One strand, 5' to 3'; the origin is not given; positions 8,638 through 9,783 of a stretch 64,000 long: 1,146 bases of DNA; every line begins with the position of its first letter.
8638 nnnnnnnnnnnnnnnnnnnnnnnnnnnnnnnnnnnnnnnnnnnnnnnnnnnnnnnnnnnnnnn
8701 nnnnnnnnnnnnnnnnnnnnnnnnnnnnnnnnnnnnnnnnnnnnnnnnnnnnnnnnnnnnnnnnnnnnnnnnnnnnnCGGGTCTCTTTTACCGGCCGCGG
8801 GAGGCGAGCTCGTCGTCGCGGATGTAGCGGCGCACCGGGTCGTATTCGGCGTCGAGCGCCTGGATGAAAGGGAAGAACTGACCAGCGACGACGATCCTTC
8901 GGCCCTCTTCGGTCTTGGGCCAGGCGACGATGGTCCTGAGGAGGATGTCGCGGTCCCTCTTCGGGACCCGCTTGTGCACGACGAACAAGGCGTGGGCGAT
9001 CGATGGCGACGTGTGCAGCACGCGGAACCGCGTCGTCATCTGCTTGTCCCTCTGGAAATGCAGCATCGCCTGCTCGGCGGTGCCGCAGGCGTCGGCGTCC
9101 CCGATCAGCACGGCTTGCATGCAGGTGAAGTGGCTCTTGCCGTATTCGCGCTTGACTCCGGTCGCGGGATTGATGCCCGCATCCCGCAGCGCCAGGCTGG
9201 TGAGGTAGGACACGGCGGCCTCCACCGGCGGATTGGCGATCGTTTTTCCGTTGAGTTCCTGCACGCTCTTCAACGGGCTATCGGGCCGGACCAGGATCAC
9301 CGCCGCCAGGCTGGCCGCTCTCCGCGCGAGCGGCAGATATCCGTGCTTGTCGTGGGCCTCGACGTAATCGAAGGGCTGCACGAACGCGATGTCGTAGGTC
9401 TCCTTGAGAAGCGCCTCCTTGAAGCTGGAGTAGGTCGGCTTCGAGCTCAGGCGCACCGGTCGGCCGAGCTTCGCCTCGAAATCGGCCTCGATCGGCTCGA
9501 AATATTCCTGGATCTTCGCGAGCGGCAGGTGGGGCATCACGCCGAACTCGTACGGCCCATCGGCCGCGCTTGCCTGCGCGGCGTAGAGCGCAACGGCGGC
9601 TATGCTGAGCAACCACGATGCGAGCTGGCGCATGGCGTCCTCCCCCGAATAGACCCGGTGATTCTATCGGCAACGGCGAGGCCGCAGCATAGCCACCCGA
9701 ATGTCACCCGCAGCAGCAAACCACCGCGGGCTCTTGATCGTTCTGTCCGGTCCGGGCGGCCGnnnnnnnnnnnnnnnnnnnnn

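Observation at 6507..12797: KaiC-like ATPase heads a four-gene two-component operon with no KaiA or KaiB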

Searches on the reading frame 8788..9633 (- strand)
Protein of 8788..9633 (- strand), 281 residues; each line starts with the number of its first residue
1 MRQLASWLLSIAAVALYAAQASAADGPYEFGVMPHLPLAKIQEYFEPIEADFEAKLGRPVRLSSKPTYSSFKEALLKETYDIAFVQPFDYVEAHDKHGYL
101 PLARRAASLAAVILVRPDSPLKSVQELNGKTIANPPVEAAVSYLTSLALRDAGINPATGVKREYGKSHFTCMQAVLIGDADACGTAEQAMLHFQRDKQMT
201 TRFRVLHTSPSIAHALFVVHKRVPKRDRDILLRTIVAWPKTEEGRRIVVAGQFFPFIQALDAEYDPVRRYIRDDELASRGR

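Call 4: search_protein_families(library=pfam, proteins=[window:8788-9633:-], max_evalue=0.01)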
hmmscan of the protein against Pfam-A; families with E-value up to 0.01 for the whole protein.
window:8788-9633:- (281 aa): 4 families
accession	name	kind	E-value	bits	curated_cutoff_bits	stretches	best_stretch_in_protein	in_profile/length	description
PF12974.12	Phosphonate-bd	-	1.4e-49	169.1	27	1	30-264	1-242/242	ABC transporter, phosphonate, periplasmic substrate-binding protein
PF13531.11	SBP_bac_11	-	2.6e-05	24.5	25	1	42-192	10-168/227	Bacterial extracellular solute-binding protein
PF09084.16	NMT1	-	0.00024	21.5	20.5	1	101-230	62-194/216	NMT1/THI5 like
PF12727.12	PBP_like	-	0.0014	18.3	27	1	113-189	73-154/193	PBP superfamily domain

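Call 5: search_protein_families(library=ncbifam, proteins=[window:8788-9633:-], max_evalue=0.01)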
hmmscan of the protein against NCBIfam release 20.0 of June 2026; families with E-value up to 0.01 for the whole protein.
window:8788-9633:- (281 aa): 6 families
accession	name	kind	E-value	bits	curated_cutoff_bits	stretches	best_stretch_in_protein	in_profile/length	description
TIGR01098.1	3A0109s03R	subfamily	1.5e-21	77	112.05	1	6-226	6-241/253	phosphate/phosphite/phosphonate ABC transporter substrate-binding protein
TIGR03431.1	PhnD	equivalog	2.8e-20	72.9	261.1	1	8-271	7-283/288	phosphonate ABC transporter substrate-binding protein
NF049985.1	SBP_like_Rv1680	exception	1.2e-07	31.7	400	1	67-246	39-233/268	Rv1680 family SBP-like protein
TIGR04553.1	ABC_peri_selen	hypoth_equivalog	1.9e-06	27.4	250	1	31-269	5-257/266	putative selenate ABC transporter substrate-binding protein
TIGR01728.1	SsuA_fam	subfamily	4.2e-05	22.9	163.5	1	63-154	35-127/290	aliphatic sulfonate ABC transporter substrate-binding protein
NF040750.1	tetrathio_HK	equivalog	0.00068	18.2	750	1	108-161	96-150/555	tetrathionate respiration histidine kinase TtrS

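Call 19: find_homologous_proteins(query=window:8788-9633:-, max_evalue=1e-10)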
Query window:8788-9633:- (281 aa): 401 proteins with E <= 1e-10 among 6039 candidates; the best 120 are listed.
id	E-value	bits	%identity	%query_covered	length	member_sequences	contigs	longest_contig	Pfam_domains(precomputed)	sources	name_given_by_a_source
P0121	4.8e-179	612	98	100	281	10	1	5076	PF13531.12,PF12974.13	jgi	-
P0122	5.9e-157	539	87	100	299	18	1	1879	PF12974.13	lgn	-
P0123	2.2e-153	527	86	98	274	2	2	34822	PF13531.12,PF12974.13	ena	-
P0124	1.0e-145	502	82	100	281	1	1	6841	PF12974.13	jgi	jgi:phosphonate transport system substrate-binding protein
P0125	4.0e-145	500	81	99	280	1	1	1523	PF12974.13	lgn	-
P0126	2.7e-123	429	69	97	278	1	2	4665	PF12974.13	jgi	jgi:phosphonate transport system substrate-binding protein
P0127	2.7e-120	419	69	95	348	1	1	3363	PF09084.17,PF12974.13,PF00027.36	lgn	-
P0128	1.1e-119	417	67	97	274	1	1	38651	PF09084.17,PF12974.13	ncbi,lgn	-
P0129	2.0e-119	416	67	95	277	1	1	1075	PF12974.13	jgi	jgi:ABC-type phosphate/phosphonate transport system substrate-binding protein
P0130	2.1e-119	416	68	97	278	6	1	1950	PF12974.13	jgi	jgi:phosphonate transport system substrate-binding protein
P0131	3.5e-119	415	68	97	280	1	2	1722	PF12974.13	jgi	-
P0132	7.7e-119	414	68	94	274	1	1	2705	PF09084.17,PF12974.13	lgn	-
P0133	1.1e-117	410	68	97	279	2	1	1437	PF12974.13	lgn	-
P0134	1.7e-117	410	66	97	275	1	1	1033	PF12974.13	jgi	jgi:phosphonate transport system substrate-binding protein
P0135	6.8e-117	408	67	97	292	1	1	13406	PF12974.13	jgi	jgi:phosphonate transport system substrate-binding protein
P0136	2.2e-116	406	68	94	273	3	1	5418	PF12974.13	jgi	-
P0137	3.1e-116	406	67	94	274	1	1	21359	PF12974.13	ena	-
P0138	1.5e-115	403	66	95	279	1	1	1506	PF12974.13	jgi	jgi:phosphonate transport system substrate-binding protein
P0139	3.1e-115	402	66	99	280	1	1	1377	PF12974.13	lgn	-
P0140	3.3e-115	402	66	94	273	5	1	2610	PF12974.13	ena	-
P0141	5.9e-113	395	65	97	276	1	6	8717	PF12974.13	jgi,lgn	jgi:phosphonate transport system substrate-binding protein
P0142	4.7e-112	392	66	95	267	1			PF12974.13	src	-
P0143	7.1e-112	391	62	95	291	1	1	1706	PF12974.13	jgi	jgi:phosphonate transport system substrate-binding protein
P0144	7.8e-112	391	63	96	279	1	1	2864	PF12974.13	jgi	jgi:phosphonate transport system substrate-binding protein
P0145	1.0e-111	391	64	97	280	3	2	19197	PF12974.13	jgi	jgi:phosphonate transport system substrate-binding protein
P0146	4.1e-111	389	64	93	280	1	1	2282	PF13531.12,PF12974.13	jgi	jgi:phosphonate transport system substrate-binding protein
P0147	1.1e-110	388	64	97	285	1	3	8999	PF12974.13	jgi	jgi:ABC-type phosphate/phosphonate transport system substrate-binding protein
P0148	4.1e-110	386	64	95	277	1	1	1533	PF12974.13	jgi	jgi:phosphonate transport system substrate-binding protein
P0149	4.4e-110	386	66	88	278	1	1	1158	PF12974.13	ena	-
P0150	2.8e-109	383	64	93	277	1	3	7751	PF12974.13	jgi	jgi:ABC-type phosphate/phosphonate transport system substrate-binding protein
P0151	5.4e-109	382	63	94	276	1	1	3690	PF13531.12,PF12974.13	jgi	jgi:phosphonate transport system substrate-binding protein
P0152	7.5e-109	381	63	97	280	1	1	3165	PF12974.13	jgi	jgi:phosphonate transport system substrate-binding protein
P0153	3.5e-108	379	63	98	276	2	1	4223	PF12974.13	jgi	-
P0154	7.0e-108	378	61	96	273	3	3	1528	PF12974.13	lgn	-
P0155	7.1e-107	375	63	97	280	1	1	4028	PF12974.13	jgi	jgi:phosphonate transport system substrate-binding protein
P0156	8.7e-107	375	61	98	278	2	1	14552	PF12974.13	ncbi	-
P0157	1.5e-106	374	62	96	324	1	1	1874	PF12974.13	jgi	jgi:phosphonate transport system substrate-binding protein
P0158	1.6e-106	374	62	97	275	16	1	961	PF12974.13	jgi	jgi:phosphonate transport system substrate-binding protein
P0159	2.2e-106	373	62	97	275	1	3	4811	PF12974.13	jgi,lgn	jgi:phosphonate transport system substrate-binding protein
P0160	2.7e-106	373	62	96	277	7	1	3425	PF12974.13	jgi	jgi:phosphonate transport system substrate-binding protein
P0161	4.2e-106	372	61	94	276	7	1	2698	PF12974.13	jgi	-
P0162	4.9e-106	372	61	96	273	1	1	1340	PF12974.13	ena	-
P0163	5.1e-106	372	64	94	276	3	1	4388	PF12974.13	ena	-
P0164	5.5e-106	372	63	94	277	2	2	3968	PF12974.13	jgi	jgi:phosphonate transport system substrate-binding protein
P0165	5.7e-106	372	62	91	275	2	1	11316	PF13531.12,PF12974.13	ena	-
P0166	6.2e-106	372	61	98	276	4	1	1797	PF12974.13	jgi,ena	jgi:phosphonate transport system substrate-binding protein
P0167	7.5e-106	372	62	94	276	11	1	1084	PF12974.13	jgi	jgi:phosphonate transport system substrate-binding protein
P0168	1.1e-105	371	62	94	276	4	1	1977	PF12974.13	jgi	jgi:phosphonate transport system substrate-binding protein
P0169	1.2e-105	371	62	94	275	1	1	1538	PF13531.12,PF12974.13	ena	-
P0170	1.4e-105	371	62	97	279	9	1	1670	PF12974.13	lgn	-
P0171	1.5e-105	371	62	93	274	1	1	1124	PF12974.13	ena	-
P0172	1.6e-105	371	62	97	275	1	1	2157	PF12974.13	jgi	jgi:ABC-type phosphate/phosphonate transport system substrate-binding protein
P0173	3.6e-105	369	61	96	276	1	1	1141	PF12974.13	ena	-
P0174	8.4e-105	368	63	93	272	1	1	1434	PF12974.13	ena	-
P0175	1.1e-104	368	62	96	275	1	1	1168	PF12974.13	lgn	-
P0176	2.5e-104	367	61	97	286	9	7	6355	PF12974.13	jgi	jgi:phosphonate transport system substrate-binding protein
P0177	3.4e-104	366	61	94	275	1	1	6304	PF13531.12,PF12974.13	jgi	jgi:phosphonate transport system substrate-binding protein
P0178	4.0e-104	366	63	91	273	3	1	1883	PF12974.13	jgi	jgi:phosphonate transport system substrate-binding protein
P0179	4.5e-104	366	62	93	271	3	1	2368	PF12974.13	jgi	-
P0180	4.8e-104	366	60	94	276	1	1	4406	PF12974.13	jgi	-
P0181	5.7e-104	365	61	97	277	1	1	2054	PF12974.13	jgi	jgi:phosphonate transport system substrate-binding protein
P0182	6.3e-104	365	62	88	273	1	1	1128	PF12974.13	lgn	-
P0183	7.3e-104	365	61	97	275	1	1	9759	PF12974.13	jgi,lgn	jgi:phosphonate transport system substrate-binding protein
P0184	7.5e-104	365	61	96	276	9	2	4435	PF12974.13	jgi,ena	-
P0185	1.5e-103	364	62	93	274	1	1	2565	PF12974.13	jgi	jgi:phosphonate transport system substrate-binding protein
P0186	1.6e-103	364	61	91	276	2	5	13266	PF12974.13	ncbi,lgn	ncbi:MAG TPA: phosphate/phosphite/phosphonate ABC transporter substrate-binding protein [Burkholderi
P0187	1.6e-103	364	61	94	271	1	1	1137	PF12974.13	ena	-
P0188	2.5e-103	363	62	97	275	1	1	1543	PF12974.13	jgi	jgi:phosphonate transport system substrate-binding protein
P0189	3.5e-103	363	60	95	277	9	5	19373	PF12974.13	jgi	jgi:phosphonate transport system substrate-binding protein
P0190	4.6e-103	362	60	95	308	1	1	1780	PF12974.13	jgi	jgi:phosphonate transport system substrate-binding protein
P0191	6.5e-103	362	60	95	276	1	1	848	PF12974.13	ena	-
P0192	7.1e-103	362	62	95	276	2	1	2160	PF12974.13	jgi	jgi:phosphonate transport system substrate-binding protein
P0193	8.1e-103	362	61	96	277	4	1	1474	PF12974.13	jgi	-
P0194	8.9e-103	362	58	98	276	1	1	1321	PF13531.12,PF12974.13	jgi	jgi:phosphonate transport system substrate-binding protein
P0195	1.1e-102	361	60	96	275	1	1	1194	PF12974.13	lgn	-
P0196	2.1e-102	360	61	97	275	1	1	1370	PF13531.12,PF12974.13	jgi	jgi:phosphonate transport system substrate-binding protein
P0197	2.8e-102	360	61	95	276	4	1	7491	PF12974.13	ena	-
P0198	3.4e-102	360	61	95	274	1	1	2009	PF13531.12,PF12974.13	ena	-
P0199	5.1e-102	359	57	98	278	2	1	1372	PF12974.13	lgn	-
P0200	6.6e-102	359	60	96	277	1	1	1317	PF12974.13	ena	-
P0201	9.5e-102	358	60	94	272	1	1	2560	PF12974.13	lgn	-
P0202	1.3e-101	358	61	95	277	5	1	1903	PF12974.13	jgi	jgi:phosphonate transport system substrate-binding protein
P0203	1.6e-101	357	59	98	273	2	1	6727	PF12974.13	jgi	-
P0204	1.7e-101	357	60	96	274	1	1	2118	PF12974.13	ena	-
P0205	2.4e-101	357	59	98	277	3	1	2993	PF12974.13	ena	-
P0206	2.9e-101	357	59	94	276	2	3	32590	PF12974.13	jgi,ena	-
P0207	5.2e-101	356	59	96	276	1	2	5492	PF12974.13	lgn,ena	-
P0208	5.8e-101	356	59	97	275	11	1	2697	PF12974.13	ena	-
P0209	7.3e-101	355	58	98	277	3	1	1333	PF12974.13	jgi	-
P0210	1.1e-100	355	60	94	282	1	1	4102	PF12974.13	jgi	jgi:phosphonate transport system substrate-binding protein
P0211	1.3e-100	354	58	96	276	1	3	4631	PF12974.13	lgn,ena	-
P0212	2.8e-100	353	61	93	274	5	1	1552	PF12974.13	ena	-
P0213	3.0e-100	353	60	96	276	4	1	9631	PF12974.13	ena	-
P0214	4.2e-100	353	60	91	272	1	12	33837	PF13531.12,PF12974.13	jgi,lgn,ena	jgi:phosphonate transport system substrate-binding protein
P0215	5.0e-100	353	61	97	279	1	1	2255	PF13531.12,PF12974.13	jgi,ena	-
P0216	6.1e-100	352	59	94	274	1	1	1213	PF12974.13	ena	-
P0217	7.5e-100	352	60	89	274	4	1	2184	PF12974.13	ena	-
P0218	8.4e-100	352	57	96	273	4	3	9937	PF12974.13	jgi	jgi:phosphonate transport system substrate-binding protein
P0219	2.4e-99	350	61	91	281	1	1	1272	PF13531.12,PF12974.13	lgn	-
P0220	6.3e-99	349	58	95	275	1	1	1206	PF13531.12,PF12974.13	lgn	-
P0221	8.7e-99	348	68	79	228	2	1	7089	PF13531.12,PF12974.13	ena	-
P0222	1.7e-98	347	60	94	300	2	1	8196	PF12974.13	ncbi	-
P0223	1.9e-98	347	58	97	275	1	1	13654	PF12974.13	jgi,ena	-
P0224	2.5e-98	347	58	97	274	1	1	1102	PF12974.13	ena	-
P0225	4.3e-98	346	59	97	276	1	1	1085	PF12974.13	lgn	-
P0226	1.0e-97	345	57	95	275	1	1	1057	PF12974.13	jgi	jgi:phosphonate transport system substrate-binding protein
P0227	1.8e-97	344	59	97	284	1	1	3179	PF12974.13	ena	-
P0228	2.9e-97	343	59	94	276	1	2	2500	PF12974.13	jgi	jgi:phosphonate transport system substrate-binding protein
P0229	7.2e-97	342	59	91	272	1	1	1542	PF12974.13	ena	-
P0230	1.6e-96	341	57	97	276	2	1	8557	PF09084.17,PF12974.13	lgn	-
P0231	1.7e-96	341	57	93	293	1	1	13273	PF12974.13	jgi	jgi:phosphonate transport system substrate-binding protein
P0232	1.7e-96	341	58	93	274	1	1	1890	PF12974.13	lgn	-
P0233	2.3e-96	341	61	94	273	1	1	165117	PF12974.13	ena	-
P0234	7.3e-96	339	62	86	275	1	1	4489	PF12974.13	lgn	-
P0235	8.9e-96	339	60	86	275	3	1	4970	PF12974.13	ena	-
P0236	1.2e-95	338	57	95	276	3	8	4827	PF12974.13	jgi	jgi:phosphonate transport system substrate-binding protein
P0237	2.7e-95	337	57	96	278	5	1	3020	PF12974.13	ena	-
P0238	2.9e-95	337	59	88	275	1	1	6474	PF12974.13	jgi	jgi:phosphonate transport system substrate-binding protein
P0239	4.3e-95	336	57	97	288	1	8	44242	PF09084.17,PF12974.13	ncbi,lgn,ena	-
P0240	4.7e-95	336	56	97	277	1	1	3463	PF12974.13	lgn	-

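Call 20: find_encoding_contigs(protein=P0123, flank=10000, max_places=3)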
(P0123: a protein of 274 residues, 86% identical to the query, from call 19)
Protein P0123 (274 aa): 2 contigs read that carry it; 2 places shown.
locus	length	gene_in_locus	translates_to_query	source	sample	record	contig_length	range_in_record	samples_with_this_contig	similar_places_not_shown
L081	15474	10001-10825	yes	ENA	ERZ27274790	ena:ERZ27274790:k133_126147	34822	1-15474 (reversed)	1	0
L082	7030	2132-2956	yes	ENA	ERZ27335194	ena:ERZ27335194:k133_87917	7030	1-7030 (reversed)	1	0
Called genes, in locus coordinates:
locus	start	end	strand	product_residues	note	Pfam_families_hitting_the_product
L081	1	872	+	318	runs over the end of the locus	PF03401:TctC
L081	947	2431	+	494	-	PF03796:DnaB_C (faint), PF06745:ATPase, PF13191:AAA_16 (faint), PF25199:nSTAND_NTPase5 (faint), PF01695:IstB_IS21 (faint), PF05729:NACHT (faint), PF13481:AAA_25 (weak), PF06745:ATPase, +6 more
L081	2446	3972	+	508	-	PF00512:HisKA, PF02518:HATPase_c, PF00072:Response_reg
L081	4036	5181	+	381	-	PF05977:MFS_3, PF07690:MFS_1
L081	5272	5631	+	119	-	-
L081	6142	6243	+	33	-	-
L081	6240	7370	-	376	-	PF00512:HisKA (weak), PF02518:HATPase_c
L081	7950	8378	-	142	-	PF00011:HSP20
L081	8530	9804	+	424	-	PF13167:GTP-bdg_N, PF16360:GTP-bdg_M, PF01926:MMR_HSR1, PF02421:FeoB_N (weak)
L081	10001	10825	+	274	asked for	PF12974:Phosphonate-bd, PF13531:SBP_bac_11 (faint)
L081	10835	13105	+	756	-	PF00672:HAMP, PF00512:HisKA, PF02518:HATPase_c, PF00072:Response_reg, PF01627:Hpt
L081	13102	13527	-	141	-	PF13511:DUF4124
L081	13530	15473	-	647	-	?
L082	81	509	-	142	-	PF00011:HSP20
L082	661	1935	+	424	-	PF13167:GTP-bdg_N, PF16360:GTP-bdg_M, PF01926:MMR_HSR1, PF02421:FeoB_N (weak)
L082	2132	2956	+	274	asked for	PF12974:Phosphonate-bd, PF13531:SBP_bac_11 (faint)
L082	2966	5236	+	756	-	PF00672:HAMP, PF00512:HisKA, PF02518:HATPase_c, PF00072:Response_reg, PF01627:Hpt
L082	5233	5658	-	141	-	PF13511:DUF4124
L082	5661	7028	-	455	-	?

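Call 21: find_encoding_contigs(protein=P0121, flank=10000, max_places=3)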
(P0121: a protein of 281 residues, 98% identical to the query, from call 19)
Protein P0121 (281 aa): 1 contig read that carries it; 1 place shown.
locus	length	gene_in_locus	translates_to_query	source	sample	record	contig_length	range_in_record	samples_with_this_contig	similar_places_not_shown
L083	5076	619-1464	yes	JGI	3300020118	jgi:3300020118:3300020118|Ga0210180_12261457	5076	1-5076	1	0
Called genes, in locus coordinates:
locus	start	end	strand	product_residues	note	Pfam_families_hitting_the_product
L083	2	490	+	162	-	?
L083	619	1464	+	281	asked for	PF12974:Phosphonate-bd, PF13531:SBP_bac_11 (faint)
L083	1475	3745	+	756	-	PF00672:HAMP, PF00512:HisKA, PF02518:HATPase_c, PF00072:Response_reg, PF01627:Hpt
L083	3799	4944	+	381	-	PF05977:MFS_3, PF07690:MFS_1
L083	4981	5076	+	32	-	?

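Call 22: find_encoding_contigs(protein=P0128, flank=10000, max_places=3)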
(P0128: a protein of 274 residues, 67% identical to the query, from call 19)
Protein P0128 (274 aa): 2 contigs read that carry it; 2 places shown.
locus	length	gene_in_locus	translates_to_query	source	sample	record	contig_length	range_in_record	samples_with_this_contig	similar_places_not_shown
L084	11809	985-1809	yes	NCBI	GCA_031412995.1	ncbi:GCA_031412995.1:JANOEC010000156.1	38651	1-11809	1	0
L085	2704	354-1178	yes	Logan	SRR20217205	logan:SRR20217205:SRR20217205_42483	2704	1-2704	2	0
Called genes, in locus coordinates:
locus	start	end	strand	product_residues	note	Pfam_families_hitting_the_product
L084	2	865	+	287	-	?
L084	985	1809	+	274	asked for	PF12974:Phosphonate-bd, PF09084:NMT1 (weak)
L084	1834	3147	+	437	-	PF00672:HAMP, PF00990:GGDEF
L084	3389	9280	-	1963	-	PF14522:Cytochrome_C7 (faint), PF14537:Cytochrom_c3_2 (faint), PF09698:GSu_C4xC__C2xCH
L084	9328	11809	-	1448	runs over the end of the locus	PF22113:Mtrc-MtrF_II-IV_dom (faint), PF14522:Cytochrome_C7 (faint), PF14537:Cytochrom_c3_2 (faint), PF09698:GSu_C4xC__C2xCH (weak)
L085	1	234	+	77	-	?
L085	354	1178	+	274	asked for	PF12974:Phosphonate-bd, PF09084:NMT1 (weak)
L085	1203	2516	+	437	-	PF00672:HAMP, PF00990:GGDEF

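Call 35: search_solved_structures(query=window:8788-9633:-, max_evalue=0.01, show_alignments=0)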
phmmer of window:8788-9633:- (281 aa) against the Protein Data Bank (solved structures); distinct sequences matched with E-value up to 0.01: 6.
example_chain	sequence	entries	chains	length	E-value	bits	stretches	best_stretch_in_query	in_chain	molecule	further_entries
6x8w_A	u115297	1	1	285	7.1e-09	38.9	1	25-269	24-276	ArrX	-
6x6b_A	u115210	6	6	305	1.1e-08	38.3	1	25-269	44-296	ArrX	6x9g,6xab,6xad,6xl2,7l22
5o2j_A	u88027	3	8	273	0.00011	25.2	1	33-207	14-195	Probable phosphite transport system-binding protein PtxB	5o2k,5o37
3p7i_A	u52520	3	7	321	0.00021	24.2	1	29-272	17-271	PhnD, subunit of alkylphosphonate ABC transporter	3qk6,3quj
5jvb_A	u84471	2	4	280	0.00069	22.5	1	33-188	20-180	Phosphonate ABC transporter, periplasmic phosphonate-binding protein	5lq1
3s4u_A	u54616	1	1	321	0.0035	20.2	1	29-271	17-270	PhnD, subunit of alkylphosphonate ABC transporter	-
